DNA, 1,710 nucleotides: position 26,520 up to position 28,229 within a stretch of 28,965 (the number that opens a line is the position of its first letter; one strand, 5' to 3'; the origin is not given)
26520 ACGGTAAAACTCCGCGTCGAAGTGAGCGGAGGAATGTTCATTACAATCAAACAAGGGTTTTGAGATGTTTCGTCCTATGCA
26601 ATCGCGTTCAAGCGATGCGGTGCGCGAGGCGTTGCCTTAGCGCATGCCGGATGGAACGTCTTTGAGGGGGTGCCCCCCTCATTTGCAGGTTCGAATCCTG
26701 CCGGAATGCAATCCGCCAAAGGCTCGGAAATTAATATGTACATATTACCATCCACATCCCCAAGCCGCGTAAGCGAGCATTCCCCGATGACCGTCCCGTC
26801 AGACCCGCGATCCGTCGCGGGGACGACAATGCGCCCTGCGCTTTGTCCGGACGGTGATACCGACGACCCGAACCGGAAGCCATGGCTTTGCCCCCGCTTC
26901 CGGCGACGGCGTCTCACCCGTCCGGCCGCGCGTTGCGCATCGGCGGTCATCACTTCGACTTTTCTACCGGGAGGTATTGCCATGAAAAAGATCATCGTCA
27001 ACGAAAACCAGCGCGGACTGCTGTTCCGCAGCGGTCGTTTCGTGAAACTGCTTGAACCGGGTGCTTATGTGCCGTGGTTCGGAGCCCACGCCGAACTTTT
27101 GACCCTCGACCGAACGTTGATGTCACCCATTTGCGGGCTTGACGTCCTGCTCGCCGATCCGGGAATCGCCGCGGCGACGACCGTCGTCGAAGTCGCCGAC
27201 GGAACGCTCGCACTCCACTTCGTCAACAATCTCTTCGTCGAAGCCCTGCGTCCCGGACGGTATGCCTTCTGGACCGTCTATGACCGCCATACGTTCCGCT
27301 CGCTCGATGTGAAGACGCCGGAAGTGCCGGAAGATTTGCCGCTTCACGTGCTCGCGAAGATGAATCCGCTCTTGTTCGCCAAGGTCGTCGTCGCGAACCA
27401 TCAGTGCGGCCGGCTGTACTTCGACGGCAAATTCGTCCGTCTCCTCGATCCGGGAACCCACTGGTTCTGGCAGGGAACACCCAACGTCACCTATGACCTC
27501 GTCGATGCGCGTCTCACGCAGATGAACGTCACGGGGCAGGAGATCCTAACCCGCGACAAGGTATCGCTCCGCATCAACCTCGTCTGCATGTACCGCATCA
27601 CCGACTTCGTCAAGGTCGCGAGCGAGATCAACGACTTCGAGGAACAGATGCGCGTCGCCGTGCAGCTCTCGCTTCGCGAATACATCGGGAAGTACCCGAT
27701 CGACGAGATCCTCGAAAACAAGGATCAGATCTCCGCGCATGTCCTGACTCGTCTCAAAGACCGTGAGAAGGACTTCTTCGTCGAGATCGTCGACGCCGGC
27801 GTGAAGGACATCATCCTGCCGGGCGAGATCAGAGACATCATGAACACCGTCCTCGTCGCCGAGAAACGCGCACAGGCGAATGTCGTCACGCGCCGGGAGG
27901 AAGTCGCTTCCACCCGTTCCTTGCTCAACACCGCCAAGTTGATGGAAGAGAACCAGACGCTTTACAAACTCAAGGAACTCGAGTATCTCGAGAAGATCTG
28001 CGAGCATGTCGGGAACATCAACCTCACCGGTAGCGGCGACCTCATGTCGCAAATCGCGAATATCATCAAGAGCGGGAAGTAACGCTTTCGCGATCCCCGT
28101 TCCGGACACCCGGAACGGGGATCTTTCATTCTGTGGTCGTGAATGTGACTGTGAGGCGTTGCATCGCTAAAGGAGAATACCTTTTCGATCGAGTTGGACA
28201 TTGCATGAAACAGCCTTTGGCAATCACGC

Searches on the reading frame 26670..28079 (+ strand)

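Call 29: search_protein_families(library=pfam, proteins=[window:26670-28079:+], max_evalue=0.001)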
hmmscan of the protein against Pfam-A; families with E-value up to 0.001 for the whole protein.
window:26670-28079:+ (470 aa): 1 family
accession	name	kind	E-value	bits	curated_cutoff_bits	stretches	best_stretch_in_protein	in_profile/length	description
PF01145.31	Band_7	-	1.6e-31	110.1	23.6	1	252-411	14-175/176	SPFH domain / Band 7 family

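Call 99: search_protein_families(library=padloc, proteins=[window:26670-28079:+], max_evalue=0.00001)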
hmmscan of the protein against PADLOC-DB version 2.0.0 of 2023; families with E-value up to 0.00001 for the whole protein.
window:26670-28079:+ (470 aa): 0 families
